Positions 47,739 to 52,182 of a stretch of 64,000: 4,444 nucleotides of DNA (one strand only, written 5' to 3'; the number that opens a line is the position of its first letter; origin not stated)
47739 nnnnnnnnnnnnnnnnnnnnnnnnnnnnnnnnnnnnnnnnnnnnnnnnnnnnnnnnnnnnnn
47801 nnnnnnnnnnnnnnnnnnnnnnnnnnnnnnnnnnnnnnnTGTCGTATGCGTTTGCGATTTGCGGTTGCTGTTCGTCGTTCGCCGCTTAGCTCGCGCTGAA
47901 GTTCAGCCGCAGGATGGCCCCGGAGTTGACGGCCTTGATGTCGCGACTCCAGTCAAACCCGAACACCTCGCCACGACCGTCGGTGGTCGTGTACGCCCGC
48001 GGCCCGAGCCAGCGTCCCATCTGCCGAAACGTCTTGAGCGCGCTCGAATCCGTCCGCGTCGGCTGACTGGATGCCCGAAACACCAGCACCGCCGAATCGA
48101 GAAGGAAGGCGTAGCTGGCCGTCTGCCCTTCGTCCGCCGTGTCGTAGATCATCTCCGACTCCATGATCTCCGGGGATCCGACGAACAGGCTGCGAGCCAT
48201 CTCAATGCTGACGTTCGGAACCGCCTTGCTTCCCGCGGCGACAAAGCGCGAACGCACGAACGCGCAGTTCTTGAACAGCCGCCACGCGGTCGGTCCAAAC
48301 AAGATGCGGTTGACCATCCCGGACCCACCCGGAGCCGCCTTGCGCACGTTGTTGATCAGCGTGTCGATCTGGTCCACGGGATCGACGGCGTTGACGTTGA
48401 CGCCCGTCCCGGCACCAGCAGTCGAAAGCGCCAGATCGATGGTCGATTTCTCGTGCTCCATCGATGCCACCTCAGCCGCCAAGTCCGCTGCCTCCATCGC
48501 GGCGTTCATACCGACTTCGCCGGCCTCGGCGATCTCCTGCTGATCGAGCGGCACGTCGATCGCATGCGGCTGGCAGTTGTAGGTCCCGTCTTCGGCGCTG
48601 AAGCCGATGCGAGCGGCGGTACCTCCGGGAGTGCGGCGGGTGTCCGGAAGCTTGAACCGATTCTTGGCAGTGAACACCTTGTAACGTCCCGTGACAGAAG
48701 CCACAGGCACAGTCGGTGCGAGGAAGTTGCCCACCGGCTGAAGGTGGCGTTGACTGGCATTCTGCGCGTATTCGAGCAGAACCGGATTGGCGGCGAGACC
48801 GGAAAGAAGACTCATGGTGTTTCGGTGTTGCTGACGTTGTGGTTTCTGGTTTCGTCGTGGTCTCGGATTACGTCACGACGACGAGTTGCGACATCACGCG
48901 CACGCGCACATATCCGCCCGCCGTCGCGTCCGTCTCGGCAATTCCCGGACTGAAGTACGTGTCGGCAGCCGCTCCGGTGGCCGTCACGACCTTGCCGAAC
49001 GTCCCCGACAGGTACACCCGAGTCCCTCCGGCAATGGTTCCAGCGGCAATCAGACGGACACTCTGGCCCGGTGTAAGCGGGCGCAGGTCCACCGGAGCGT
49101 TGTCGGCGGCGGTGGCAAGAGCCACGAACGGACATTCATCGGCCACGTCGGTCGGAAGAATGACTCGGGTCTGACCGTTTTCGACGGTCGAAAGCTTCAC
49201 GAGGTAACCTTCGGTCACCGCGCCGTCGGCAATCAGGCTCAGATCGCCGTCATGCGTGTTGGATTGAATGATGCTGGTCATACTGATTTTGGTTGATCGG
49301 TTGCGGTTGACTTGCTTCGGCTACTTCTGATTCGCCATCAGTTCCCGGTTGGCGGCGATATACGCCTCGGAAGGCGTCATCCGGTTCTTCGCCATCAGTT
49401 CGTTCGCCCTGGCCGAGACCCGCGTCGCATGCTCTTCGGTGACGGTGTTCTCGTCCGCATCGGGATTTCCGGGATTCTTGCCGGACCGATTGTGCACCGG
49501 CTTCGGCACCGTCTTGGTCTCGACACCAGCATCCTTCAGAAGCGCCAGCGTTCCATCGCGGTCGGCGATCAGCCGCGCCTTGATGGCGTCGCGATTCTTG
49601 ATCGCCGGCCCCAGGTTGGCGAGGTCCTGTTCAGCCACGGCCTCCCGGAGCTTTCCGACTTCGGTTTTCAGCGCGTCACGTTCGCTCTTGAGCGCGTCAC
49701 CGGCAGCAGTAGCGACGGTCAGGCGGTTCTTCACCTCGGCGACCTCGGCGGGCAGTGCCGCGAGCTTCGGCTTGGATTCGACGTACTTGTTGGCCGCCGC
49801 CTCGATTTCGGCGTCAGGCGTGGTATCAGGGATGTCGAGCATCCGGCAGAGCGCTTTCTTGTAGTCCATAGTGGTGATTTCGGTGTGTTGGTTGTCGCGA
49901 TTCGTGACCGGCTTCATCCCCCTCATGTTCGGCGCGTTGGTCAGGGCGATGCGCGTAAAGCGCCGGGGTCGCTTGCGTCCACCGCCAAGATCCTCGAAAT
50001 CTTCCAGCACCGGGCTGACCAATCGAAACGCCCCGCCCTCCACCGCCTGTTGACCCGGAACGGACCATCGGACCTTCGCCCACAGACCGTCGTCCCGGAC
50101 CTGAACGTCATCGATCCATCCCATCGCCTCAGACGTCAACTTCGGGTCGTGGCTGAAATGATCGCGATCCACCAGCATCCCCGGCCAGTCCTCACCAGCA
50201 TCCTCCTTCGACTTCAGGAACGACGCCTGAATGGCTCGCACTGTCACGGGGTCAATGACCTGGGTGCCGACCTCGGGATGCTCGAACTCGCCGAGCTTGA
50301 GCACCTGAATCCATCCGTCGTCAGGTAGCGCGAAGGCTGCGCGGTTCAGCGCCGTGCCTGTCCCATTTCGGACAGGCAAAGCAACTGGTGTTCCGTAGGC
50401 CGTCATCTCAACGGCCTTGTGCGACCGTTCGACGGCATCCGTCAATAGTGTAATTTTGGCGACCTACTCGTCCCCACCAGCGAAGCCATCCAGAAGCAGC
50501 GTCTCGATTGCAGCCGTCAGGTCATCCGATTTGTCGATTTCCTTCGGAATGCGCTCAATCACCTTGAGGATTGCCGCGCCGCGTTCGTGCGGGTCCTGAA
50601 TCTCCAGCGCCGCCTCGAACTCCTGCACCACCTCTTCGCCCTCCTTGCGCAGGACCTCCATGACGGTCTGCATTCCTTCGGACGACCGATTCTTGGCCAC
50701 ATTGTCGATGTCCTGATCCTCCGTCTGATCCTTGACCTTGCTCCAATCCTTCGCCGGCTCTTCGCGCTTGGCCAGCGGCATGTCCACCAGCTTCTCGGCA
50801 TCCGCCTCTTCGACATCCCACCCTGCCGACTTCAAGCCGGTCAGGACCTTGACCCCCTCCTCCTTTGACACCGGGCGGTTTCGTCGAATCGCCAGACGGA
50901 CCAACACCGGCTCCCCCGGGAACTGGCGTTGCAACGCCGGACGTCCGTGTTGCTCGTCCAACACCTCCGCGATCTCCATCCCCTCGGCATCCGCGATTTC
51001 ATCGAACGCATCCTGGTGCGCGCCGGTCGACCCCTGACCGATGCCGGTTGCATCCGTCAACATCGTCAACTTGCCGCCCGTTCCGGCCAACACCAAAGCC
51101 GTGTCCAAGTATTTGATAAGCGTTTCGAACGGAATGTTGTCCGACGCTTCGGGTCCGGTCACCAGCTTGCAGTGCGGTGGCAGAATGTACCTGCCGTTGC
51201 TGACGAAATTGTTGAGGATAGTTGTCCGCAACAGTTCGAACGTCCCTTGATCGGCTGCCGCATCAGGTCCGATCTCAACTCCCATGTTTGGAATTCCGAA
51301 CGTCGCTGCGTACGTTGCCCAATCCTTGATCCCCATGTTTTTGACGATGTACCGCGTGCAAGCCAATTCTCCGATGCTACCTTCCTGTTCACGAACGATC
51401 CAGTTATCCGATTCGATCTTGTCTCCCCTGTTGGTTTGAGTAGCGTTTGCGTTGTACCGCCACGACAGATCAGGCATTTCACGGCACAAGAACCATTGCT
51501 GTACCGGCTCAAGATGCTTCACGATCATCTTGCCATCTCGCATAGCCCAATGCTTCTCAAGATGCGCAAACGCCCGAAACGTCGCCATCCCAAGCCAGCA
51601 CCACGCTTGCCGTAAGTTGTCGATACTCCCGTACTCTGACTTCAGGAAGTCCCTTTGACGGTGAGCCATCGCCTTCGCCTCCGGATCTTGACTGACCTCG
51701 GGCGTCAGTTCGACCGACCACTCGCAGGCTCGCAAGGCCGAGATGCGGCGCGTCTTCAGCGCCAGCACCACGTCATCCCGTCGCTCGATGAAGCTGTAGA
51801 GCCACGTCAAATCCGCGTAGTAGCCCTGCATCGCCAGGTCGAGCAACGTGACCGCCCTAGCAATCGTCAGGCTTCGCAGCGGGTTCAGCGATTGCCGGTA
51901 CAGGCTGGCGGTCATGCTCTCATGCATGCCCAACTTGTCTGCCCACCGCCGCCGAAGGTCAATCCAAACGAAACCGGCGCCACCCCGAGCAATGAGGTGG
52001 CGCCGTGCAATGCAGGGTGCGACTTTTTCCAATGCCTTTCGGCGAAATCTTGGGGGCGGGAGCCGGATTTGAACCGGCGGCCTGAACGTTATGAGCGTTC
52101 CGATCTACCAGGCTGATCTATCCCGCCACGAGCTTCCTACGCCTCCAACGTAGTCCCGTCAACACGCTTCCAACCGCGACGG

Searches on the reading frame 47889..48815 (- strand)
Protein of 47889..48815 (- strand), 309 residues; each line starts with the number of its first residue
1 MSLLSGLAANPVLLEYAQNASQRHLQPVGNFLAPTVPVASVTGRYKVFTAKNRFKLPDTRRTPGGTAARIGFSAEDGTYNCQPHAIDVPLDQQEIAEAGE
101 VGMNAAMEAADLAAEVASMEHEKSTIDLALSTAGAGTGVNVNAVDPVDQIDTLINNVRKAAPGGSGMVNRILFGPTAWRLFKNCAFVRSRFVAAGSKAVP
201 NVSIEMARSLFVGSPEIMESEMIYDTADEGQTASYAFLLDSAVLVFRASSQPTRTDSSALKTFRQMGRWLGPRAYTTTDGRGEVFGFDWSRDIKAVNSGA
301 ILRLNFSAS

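Call 10: search_protein_families(library=pfam, proteins=[window:47889-48815:-], max_evalue=0.01)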
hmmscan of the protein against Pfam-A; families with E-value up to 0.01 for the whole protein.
window:47889-48815:- (309 aa): 0 families

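Call 41: search_protein_families(library=pfam, proteins=[window:47889-48815:-], max_evalue=0.01)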
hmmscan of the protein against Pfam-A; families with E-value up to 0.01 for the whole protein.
window:47889-48815:- (309 aa): 0 families

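Call 55: search_protein_families(library=phrogs, proteins=[window:47889-48815:-], max_evalue=0.01)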
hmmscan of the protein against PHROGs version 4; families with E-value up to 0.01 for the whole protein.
window:47889-48815:- (309 aa): 3 families
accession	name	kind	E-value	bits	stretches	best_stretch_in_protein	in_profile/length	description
phrog_1005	-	head and packaging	1.2e-30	107.9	1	7-297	10-303/315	major head protein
phrog_29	-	head and packaging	4.5e-07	30.4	1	142-228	194-278/439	major head protein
phrog_6020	-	head and packaging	0.0093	15.4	0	142-190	176-217/473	major head protein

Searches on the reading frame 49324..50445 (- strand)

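Call 10: search_protein_families(library=pfam, proteins=[window:49324-50445:-], max_evalue=0.01)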
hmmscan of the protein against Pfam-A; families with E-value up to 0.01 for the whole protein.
window:49324-50445:- (374 aa): 1 family
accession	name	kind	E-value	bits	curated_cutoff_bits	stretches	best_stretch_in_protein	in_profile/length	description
PF10123.14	Mu-like_Pro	-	1e-23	84.8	25.2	1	89-276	42-245/330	Mu-like prophage I protein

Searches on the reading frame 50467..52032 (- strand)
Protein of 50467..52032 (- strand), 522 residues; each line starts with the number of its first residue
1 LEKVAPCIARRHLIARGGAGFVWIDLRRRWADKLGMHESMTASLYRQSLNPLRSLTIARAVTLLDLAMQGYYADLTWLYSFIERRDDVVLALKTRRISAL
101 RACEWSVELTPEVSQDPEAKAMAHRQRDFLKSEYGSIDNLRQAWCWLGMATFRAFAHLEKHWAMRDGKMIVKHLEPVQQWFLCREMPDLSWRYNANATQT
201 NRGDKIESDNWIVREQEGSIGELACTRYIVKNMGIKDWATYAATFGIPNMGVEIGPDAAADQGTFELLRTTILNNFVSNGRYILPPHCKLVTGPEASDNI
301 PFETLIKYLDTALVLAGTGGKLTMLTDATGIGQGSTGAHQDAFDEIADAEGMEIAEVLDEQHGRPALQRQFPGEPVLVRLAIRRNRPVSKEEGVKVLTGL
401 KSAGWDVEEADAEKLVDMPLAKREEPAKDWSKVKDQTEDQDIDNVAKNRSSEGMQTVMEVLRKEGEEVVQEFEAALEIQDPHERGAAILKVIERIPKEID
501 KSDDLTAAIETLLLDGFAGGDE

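Call 10: search_protein_families(library=pfam, proteins=[window:50467-52032:-], max_evalue=0.01)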
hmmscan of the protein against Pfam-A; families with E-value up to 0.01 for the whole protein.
window:50467-52032:- (522 aa): 1 family
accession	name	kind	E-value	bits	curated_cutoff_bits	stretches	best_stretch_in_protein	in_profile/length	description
PF06074.18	Portal_Mu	-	6.5e-32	111.6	23.9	1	78-414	3-332/336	Portal protein of Mu bacteriophage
